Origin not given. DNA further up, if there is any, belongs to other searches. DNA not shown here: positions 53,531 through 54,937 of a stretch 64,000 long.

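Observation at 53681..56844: Candidate canonical Hxs core: an HxsD-like protein with an LLNYVLR motif followed by two SPASM rSAMs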

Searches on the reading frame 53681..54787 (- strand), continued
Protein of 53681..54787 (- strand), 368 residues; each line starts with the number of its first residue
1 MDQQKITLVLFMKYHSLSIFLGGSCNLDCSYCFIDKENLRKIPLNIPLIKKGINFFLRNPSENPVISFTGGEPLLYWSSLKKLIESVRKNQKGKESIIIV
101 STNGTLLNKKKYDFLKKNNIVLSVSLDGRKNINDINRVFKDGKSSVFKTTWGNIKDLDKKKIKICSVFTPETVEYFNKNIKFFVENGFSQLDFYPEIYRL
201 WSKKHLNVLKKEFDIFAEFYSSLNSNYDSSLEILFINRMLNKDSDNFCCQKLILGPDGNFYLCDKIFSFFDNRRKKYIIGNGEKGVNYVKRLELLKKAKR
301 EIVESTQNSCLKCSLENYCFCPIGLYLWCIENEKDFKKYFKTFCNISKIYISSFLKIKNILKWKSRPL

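Call 71: find_encoding_contigs(protein=P0004, flank=10000, max_places=1)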
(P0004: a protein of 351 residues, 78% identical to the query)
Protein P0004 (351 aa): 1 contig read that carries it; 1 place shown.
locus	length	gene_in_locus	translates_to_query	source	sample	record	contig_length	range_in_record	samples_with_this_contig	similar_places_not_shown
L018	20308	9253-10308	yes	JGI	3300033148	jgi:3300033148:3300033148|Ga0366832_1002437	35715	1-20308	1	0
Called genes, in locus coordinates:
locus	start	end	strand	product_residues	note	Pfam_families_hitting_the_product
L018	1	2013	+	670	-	?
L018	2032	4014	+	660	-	-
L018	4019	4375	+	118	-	PF01258:zf-dskA_traR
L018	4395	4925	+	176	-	PF00719:Pyrophosphatase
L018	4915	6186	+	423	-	PF05697:Trigger_N, PF00254:FKBP_C, PF05698:Trigger_C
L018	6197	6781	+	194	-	PF00574:CLP_protease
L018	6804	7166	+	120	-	-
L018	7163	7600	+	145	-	PF27806:HxsD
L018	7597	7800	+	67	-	-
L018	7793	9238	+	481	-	PF13353:Fer4_12, PF04055:Radical_SAM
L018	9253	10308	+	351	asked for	PF04055:Radical_SAM, PF13353:Fer4_12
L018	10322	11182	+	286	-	-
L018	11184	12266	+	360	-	PF04055:Radical_SAM, PF13353:Fer4_12 (weak)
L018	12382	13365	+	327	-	PF07678:TED_complement (faint)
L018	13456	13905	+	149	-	-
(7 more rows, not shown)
